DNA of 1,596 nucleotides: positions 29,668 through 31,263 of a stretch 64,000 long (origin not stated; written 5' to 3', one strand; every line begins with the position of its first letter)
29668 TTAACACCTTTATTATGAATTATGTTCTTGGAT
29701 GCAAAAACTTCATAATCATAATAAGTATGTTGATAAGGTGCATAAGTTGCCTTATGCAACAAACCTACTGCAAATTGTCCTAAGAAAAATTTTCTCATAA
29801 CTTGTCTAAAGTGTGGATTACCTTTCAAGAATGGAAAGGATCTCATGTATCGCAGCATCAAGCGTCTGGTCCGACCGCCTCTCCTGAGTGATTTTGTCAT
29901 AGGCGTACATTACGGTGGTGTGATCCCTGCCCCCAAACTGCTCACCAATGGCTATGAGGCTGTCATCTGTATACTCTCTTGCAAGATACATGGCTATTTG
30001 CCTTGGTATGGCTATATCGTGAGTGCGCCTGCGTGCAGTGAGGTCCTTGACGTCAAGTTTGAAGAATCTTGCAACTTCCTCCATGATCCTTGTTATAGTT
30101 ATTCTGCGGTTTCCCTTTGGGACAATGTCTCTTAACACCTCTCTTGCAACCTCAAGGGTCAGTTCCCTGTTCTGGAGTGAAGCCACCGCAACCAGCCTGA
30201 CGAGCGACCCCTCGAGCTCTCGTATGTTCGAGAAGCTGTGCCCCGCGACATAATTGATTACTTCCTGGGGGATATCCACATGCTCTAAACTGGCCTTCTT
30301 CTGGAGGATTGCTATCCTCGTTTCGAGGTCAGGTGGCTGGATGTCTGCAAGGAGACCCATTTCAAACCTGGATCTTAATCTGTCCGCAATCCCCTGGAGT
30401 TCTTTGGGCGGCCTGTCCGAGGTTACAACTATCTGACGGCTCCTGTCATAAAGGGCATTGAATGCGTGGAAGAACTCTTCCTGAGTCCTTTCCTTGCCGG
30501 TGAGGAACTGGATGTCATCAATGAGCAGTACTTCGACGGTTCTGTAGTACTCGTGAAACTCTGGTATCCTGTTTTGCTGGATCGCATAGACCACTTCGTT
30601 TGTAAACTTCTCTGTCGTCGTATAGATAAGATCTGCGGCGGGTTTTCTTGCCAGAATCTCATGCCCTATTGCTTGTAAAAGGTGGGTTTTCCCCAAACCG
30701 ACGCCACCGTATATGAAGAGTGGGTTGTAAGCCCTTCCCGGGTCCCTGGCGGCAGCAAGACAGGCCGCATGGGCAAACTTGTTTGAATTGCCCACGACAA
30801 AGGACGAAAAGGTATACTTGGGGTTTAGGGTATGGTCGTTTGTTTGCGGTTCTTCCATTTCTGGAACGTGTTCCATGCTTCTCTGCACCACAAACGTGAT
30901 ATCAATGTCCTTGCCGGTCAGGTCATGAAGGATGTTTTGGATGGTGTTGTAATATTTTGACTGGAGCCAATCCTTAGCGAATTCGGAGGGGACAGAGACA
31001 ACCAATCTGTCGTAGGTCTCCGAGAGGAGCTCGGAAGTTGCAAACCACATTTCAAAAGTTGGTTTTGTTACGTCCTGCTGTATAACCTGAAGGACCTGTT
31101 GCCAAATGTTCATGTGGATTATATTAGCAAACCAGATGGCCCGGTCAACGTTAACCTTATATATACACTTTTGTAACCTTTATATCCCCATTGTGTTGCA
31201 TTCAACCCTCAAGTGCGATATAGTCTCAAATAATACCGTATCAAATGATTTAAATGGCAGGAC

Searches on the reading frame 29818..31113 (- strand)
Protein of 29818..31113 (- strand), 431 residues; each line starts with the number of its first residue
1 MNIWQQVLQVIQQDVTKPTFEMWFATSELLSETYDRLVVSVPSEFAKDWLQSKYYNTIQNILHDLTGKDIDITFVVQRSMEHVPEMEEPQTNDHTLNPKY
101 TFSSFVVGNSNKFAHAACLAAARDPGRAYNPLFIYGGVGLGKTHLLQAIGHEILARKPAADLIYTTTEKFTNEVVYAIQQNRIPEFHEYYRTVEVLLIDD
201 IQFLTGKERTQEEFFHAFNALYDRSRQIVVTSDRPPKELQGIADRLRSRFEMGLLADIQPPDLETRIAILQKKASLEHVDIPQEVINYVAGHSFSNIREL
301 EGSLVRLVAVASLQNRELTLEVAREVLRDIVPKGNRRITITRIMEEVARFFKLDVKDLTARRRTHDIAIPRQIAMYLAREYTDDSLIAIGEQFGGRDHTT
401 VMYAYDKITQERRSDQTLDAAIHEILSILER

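Call 42: search_protein_families(library=pfam, proteins=[window:29818-31113:-])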
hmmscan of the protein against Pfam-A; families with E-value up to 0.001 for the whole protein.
window:29818-31113:- (431 aa): 10 families
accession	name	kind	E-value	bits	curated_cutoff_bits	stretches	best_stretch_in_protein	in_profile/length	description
PF00308.24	Bac_DnaA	-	8.9e-68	228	23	1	96-256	1-161/162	Bacterial DnaA ATPAse domain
PF08299.17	Bac_DnaA_C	-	7.8e-29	100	31.5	1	341-408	2-69/69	Bacterial dnaA protein helix-turn-helix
PF11638.13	DnaA_N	-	2.1e-15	56.6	24.6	1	2-62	2-63/65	DnaA N-terminal domain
PF01695.23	IstB_IS21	-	4e-09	36.8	24.1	1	132-237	95-197/238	IstB-like ATP binding protein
PF00004.35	AAA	-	2.7e-05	25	21.2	1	133-251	2-128/131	ATPase family associated with various cellular activities (AAA)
PF13173.12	AAA_14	-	6.6e-05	23.4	27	1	130-250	3-115/129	AAA domain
PF03969.22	AFG1_ATPase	-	7.2e-05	22.3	27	0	169-240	264-333/361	AFG1-like ATPase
PF22688.2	Hda_lid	-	0.00011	22.6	27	0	265-327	3-65/65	Hda, lid domain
PF13401.12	AAA_22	-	0.00019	22.2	27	0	132-223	8-109/130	AAA domain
PF13191.12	AAA_16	-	0.00027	21.9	32.6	1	119-227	16-129/167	AAA ATPase domain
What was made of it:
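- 29818..31113 (-): dnaA, 4 kb from the array. Pfam Bac_DnaA, Bac_DnaA_C and DnaA_N (call 42).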
